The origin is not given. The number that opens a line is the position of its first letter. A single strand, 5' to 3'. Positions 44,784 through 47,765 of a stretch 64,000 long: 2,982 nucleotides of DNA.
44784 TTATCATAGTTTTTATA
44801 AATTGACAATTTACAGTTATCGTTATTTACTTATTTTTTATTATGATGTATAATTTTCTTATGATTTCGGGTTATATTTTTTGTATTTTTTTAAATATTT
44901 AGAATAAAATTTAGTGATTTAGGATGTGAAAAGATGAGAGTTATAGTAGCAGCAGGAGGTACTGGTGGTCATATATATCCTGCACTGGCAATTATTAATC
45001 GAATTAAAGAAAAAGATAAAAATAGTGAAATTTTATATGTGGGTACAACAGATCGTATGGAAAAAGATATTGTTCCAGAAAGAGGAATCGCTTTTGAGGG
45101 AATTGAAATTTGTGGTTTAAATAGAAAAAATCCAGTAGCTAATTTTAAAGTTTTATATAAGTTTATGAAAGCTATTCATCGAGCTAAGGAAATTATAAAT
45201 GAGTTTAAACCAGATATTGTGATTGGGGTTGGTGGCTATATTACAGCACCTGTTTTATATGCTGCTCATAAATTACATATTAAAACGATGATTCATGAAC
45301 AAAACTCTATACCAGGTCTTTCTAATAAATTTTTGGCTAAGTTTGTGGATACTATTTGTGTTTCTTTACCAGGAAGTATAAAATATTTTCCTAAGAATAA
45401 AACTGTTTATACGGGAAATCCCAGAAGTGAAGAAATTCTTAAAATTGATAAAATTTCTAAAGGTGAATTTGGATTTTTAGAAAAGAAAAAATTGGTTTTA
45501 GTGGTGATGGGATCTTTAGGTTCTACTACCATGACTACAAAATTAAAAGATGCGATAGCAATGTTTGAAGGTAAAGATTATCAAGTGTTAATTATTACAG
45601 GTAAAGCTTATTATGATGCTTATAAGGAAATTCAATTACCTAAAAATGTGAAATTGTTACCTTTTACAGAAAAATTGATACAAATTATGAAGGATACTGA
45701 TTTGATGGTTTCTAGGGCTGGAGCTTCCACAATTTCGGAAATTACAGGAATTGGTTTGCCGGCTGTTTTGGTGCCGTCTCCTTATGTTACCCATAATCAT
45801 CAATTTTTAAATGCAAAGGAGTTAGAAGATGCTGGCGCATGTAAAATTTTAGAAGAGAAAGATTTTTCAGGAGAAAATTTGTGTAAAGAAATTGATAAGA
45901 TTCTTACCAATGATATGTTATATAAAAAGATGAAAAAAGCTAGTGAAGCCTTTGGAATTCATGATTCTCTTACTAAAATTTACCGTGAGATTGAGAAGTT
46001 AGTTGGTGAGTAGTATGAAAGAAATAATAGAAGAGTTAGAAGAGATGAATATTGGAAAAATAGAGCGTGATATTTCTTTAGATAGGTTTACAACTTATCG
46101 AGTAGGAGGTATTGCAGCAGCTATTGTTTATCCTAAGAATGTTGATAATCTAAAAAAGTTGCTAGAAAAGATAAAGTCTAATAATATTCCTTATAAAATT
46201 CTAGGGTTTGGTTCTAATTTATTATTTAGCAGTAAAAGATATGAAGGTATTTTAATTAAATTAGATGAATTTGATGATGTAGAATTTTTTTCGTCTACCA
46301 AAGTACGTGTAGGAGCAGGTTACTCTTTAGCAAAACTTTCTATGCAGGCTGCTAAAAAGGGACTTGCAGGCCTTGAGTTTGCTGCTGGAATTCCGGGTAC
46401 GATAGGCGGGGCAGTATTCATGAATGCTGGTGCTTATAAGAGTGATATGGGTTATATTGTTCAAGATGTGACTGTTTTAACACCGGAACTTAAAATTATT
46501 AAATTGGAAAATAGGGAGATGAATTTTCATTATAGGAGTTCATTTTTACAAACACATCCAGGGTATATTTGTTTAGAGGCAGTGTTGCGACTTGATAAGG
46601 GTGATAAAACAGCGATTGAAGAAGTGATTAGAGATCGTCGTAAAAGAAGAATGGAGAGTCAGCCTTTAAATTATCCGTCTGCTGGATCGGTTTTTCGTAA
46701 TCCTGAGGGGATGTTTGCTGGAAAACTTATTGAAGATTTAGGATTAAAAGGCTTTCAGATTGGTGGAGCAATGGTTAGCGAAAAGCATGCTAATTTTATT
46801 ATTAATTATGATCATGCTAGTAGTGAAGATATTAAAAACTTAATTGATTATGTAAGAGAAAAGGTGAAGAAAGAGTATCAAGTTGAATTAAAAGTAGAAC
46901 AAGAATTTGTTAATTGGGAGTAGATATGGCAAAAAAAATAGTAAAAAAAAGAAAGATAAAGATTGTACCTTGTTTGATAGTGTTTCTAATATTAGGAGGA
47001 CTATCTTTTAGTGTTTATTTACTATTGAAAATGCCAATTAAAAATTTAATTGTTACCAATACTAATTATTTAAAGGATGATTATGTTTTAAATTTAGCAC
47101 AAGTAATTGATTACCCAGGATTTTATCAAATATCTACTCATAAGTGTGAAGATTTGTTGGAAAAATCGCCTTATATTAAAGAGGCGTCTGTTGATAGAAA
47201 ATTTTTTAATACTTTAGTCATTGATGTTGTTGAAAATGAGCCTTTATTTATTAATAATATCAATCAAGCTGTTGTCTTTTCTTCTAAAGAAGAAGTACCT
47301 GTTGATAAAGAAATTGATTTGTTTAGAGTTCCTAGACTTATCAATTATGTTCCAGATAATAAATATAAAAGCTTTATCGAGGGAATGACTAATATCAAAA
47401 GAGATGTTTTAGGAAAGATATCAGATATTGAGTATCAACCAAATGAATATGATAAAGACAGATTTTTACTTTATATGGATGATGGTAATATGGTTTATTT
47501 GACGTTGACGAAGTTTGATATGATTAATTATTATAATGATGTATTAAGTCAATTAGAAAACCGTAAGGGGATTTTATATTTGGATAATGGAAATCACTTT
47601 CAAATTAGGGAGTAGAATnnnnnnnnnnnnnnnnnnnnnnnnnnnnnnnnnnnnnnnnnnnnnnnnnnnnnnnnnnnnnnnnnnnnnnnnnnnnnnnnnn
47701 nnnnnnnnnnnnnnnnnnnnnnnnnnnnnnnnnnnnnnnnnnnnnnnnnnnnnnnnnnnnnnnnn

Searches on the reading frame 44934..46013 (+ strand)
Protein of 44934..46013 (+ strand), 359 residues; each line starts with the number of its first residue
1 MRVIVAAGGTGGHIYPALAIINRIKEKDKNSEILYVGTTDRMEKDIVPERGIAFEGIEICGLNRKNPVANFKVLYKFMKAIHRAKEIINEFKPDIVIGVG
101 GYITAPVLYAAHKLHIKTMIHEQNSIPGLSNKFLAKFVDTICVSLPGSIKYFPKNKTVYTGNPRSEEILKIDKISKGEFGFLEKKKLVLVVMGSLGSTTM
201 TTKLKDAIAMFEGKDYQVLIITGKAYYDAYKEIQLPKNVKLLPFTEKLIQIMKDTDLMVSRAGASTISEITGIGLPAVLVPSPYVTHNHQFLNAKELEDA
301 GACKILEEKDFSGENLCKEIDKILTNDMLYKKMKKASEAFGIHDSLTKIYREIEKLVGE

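Call 3: search_protein_families(library=pfam, proteins=[window:44934-46013:+], max_evalue=1)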
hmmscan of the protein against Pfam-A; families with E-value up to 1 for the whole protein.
window:44934-46013:+ (359 aa): 9 families
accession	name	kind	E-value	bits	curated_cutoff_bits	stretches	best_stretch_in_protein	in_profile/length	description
PF03033.26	Glyco_transf_28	-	3.1e-41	141.1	26.2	1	3-141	1-137/139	Glycosyltransferase family 28 N-terminal domain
PF04101.22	Glyco_tran_28_C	-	1e-35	123.7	22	1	188-340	2-157/166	Glycosyltransferase family 28 C-terminal domain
PF02350.25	Epimerase_2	-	0.0018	17.6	30.6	1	154-353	144-346/347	UDP-N-acetylglucosamine 2-epimerase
PF08660.17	Alg14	-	0.0052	17.2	27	1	9-120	6-121/171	Oligosaccharide biosynthesis protein Alg14 like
PF06722.18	EryCIII-like_C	-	0.015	15.7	31.7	1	234-331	28-120/145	Erythromycin biosynthesis protein CIII-like, C-terminal domain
PF00201.24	UDPGT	-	0.043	13.1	19.5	1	256-332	342-413/499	UDP-glucoronosyl and UDP-glucosyl transferase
PF13439.12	Glyco_transf_4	-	0.052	14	28.5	1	65-126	45-107/170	Glycosyltransferase Family 4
PF00465.25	Fe-ADH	-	0.18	11.8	31.3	1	80-101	68-89/168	Iron-containing alcohol dehydrogenase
PF23526.1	AprA_N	-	0.19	12.4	27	1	101-131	11-43/67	AprA N-terminal domain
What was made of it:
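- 44934..46013 (+): murG, first gene of the probable operon (context). Glyco_transf_28 N and C domains, E 3e-41 and 1e-35 (call 3).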

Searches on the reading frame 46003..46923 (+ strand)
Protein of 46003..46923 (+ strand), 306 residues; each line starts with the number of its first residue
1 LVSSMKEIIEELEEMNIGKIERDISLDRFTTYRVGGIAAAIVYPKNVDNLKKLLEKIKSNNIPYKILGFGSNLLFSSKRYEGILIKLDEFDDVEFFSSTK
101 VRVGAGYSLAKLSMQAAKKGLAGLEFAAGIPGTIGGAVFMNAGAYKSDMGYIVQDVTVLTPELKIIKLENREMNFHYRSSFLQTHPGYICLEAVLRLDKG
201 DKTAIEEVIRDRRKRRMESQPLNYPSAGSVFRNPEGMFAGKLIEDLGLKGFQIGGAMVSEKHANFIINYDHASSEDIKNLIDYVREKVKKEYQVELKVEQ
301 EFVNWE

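Call 3: search_protein_families(library=pfam, proteins=[window:46003-46923:+], max_evalue=1)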
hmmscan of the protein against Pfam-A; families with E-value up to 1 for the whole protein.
window:46003-46923:+ (306 aa): 5 families
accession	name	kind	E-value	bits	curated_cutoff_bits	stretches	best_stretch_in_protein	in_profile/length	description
PF02873.21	MurB_C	-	5.7e-36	123.1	27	1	205-302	2-98/99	UDP-N-acetylenolpyruvoylglucosamine reductase, C-terminal domain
PF01565.28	FAD_binding_4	-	2.8e-24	85.9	26.4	1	39-167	2-137/139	FAD binding domain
PF21449.3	RIF2_ASCE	-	0.1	13.3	27.6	1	14-78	8-77/93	RIF2, ASCE domain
PF13051.11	DUF3912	-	0.17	12.6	23.1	1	126-182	7-65/92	Protein of unknown function (DUF3912)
PF16238.11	DUF4897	-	0.27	11.5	28.6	1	260-295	32-67/157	Domain of unknown function (DUF4897)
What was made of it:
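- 46003..46923 (+): murB (context); it overlaps murG and divIB. MurB_C E 5.7e-36 and FAD_binding_4 E 2.8e-24 (call 3).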

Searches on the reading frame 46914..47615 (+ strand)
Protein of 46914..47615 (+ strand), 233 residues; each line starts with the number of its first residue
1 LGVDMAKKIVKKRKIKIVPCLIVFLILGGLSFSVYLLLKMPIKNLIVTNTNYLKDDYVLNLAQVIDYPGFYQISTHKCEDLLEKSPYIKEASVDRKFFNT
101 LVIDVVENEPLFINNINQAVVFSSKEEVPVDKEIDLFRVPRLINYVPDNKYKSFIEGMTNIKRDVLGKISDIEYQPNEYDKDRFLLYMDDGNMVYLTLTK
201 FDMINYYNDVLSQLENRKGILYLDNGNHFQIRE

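Call 3: search_protein_families(library=pfam, proteins=[window:46914-47615:+], max_evalue=1)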
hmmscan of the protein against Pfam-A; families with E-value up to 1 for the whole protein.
window:46914-47615:+ (233 aa): 3 families
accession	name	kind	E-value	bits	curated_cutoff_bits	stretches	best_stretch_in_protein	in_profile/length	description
PF08478.15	POTRA_1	-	2.7e-13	50.4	23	1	40-107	1-68/69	POTRA domain, FtsQ-type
PF03799.20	FtsQ_DivIB_C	-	0.0041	18.4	21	1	126-224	8-112/114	Cell division protein FtsQ/DivIB, C-terminal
PF22788.2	COP9_hel_rpt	-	0.11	12.4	27.2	1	168-206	148-186/232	COP9 signalosome complex subunit 3, N-terminal helical repeats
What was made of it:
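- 46914..47615 (+): divIB/ftsQ; it ends 3 nt before copy 1. POTRA_1 E 2.7e-13; FtsQ_DivIB_C is weak (call 3).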

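Call 4: search_protein_families(library=ncbifam, proteins=[window:46914-47615:+], max_evalue=1)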
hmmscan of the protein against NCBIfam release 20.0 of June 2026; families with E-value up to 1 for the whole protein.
window:46914-47615:+ (233 aa): 2 families
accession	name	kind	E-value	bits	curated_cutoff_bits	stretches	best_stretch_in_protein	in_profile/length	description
NF004039.0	PRK05529.1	equivalog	0.0038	16.4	353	1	12-118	33-139/255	cell division protein FtsQ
NF008043.0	PRK10775.1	equivalog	0.0039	16.4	366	1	39-162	55-178/276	cell division protein FtsQ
